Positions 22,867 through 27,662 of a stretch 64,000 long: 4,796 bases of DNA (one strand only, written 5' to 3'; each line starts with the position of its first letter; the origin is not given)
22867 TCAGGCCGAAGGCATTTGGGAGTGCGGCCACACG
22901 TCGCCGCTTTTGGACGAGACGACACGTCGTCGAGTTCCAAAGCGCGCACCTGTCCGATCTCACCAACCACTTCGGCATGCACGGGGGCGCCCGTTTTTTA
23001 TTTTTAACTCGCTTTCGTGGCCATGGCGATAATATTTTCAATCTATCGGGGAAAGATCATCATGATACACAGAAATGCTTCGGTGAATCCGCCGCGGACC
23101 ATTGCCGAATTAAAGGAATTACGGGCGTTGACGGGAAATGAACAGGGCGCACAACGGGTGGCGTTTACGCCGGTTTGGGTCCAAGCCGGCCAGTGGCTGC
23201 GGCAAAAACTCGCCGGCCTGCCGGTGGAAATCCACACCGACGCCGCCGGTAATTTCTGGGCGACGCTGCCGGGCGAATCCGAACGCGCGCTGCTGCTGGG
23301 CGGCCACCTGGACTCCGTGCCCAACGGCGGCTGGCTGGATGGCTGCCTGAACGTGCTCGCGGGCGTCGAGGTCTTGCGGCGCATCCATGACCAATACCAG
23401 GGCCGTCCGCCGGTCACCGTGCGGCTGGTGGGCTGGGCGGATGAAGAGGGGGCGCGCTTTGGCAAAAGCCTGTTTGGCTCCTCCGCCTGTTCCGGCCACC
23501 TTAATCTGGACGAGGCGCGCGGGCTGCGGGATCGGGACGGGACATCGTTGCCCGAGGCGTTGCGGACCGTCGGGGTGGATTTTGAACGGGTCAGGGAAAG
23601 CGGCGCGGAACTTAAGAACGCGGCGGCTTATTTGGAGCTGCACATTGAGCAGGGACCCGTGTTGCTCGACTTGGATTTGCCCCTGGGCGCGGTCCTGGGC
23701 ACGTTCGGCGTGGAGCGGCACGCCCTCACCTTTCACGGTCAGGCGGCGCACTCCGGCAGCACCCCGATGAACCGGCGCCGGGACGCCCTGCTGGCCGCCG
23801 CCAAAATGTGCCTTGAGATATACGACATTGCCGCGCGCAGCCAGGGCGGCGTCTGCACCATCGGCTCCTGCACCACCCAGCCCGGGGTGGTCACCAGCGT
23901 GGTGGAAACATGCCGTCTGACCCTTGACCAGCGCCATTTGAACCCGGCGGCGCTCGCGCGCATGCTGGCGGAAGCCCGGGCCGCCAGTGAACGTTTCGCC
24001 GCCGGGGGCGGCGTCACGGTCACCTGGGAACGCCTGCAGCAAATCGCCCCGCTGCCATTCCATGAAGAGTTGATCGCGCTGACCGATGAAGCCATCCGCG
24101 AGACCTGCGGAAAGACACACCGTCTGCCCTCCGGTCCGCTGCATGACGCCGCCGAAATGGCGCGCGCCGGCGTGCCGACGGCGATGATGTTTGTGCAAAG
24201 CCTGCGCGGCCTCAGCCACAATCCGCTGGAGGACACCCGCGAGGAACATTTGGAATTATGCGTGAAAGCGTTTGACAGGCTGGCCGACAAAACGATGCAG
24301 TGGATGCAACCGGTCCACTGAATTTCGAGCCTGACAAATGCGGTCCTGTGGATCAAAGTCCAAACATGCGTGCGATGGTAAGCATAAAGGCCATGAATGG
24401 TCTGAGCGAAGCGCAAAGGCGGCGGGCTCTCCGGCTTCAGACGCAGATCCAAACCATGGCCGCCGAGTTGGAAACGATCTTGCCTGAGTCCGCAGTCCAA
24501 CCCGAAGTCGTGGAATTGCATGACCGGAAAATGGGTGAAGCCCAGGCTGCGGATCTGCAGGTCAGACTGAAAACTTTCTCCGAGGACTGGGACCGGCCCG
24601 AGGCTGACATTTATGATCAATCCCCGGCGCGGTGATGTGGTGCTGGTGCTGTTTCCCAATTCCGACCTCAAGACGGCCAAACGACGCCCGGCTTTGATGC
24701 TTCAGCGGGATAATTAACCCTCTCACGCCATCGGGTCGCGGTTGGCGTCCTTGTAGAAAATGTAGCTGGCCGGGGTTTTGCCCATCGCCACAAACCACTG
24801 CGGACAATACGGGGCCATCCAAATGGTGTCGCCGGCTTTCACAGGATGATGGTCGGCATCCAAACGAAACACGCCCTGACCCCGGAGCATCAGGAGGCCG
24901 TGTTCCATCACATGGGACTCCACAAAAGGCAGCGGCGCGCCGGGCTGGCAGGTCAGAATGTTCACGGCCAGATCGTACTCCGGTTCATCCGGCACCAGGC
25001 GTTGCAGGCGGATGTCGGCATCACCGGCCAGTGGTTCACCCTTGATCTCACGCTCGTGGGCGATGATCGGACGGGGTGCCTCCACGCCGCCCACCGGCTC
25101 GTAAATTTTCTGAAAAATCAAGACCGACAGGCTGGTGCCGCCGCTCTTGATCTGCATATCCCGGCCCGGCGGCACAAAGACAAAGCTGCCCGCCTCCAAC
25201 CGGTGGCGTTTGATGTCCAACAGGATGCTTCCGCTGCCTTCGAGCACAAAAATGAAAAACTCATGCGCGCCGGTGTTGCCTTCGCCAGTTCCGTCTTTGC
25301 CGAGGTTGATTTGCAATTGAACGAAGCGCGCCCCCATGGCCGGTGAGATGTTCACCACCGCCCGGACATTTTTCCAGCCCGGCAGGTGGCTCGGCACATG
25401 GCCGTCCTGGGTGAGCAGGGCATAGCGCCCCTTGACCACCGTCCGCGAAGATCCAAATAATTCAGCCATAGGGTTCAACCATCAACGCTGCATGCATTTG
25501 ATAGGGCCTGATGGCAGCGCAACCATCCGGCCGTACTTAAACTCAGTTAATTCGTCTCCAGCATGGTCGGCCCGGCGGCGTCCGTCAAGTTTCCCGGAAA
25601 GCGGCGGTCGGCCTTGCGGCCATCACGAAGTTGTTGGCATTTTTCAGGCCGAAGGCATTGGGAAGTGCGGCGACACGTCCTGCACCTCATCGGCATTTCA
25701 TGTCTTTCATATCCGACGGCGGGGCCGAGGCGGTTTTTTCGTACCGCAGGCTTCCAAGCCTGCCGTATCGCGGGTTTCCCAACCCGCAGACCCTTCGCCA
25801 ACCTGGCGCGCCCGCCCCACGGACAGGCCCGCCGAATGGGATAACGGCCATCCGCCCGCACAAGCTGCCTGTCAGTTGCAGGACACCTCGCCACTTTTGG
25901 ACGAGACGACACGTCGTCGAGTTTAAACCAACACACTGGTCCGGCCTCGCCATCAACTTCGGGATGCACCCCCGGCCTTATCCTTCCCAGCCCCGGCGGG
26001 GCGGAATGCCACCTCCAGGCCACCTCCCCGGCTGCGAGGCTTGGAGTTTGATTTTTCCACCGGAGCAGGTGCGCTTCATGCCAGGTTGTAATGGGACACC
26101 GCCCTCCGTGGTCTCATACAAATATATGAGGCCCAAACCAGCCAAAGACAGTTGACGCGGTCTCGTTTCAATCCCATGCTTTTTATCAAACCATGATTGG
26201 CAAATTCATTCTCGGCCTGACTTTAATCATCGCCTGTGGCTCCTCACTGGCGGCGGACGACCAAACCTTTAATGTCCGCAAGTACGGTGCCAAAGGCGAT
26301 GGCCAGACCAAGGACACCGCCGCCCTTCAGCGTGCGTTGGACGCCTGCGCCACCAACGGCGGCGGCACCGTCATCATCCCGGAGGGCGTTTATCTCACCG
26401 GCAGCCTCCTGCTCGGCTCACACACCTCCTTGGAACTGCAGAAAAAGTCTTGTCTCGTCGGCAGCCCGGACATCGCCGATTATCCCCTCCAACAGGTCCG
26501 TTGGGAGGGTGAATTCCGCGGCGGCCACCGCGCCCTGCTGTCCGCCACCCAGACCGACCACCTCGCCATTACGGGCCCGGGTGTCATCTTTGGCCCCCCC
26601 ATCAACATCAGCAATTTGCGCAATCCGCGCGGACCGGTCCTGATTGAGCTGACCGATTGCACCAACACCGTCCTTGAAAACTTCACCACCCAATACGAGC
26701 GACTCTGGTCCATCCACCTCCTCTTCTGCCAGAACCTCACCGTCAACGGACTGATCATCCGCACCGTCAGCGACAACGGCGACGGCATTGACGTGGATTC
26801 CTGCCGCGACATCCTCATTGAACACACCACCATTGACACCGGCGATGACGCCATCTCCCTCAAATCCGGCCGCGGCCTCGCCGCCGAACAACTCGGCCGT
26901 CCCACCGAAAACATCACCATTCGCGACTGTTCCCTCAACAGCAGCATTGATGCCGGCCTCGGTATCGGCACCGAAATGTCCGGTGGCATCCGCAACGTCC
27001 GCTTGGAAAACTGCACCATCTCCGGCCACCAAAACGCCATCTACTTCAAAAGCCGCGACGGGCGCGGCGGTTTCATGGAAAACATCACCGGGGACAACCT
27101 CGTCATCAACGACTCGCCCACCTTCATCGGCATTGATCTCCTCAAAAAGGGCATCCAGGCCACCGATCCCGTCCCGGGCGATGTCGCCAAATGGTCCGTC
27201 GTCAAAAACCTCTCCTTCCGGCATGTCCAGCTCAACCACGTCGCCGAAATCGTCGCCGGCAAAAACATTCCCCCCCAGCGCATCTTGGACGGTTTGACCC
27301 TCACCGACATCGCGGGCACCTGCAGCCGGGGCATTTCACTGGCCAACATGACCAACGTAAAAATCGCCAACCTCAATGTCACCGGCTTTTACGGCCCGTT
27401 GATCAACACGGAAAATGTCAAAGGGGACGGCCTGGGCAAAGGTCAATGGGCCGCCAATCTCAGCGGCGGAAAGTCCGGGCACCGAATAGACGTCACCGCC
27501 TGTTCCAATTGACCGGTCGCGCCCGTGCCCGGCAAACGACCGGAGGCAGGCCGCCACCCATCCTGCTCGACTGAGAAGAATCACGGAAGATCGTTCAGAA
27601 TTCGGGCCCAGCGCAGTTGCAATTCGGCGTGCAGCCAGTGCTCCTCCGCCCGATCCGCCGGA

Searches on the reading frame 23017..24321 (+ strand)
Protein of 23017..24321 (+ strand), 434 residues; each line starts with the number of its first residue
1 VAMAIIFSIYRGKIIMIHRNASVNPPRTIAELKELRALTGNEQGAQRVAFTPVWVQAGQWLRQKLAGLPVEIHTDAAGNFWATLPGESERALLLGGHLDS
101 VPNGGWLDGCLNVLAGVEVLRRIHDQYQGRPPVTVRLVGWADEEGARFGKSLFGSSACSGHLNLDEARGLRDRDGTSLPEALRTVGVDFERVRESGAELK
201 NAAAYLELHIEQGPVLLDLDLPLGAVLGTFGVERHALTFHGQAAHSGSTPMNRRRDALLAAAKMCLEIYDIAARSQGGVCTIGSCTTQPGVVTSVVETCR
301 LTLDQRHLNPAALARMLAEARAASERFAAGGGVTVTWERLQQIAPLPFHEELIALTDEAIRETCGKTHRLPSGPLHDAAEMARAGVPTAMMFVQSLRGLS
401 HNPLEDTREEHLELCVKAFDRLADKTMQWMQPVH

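Call 54: search_protein_families(library=pfam, proteins=[window:23017-24321:+], max_evalue=0.00001)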
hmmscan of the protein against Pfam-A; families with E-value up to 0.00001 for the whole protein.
window:23017-24321:+ (434 aa): 2 families
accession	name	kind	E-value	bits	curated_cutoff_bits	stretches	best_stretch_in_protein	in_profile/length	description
PF01546.33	Peptidase_M20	-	7.2e-24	85.3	24.6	1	93-424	1-205/206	Peptidase family M20/M25/M40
PF04389.22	Peptidase_M28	-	1.8e-07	31.6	21.3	1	79-177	1-96/193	Peptidase family M28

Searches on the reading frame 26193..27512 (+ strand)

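Call 54: search_protein_families(library=pfam, proteins=[window:26193-27512:+], max_evalue=0.00001)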
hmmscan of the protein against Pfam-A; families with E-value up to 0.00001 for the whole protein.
window:26193-27512:+ (439 aa): 3 families
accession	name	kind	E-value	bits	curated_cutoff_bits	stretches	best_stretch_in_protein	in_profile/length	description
PF00295.23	Glyco_hydro_28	-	8.5e-20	71.5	22.9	1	113-315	50-250/324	Glycosyl hydrolases family 28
PF12708.12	Pect-lyase_RHGA_epim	-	9.2e-16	58.7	27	1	26-276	2-210/213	Rhamnogalacturonase A/epimerase, pectate lyase-like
PF13229.12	Beta_helix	-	2.7e-06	27.6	25.9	1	151-288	26-147/158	Right handed beta helix region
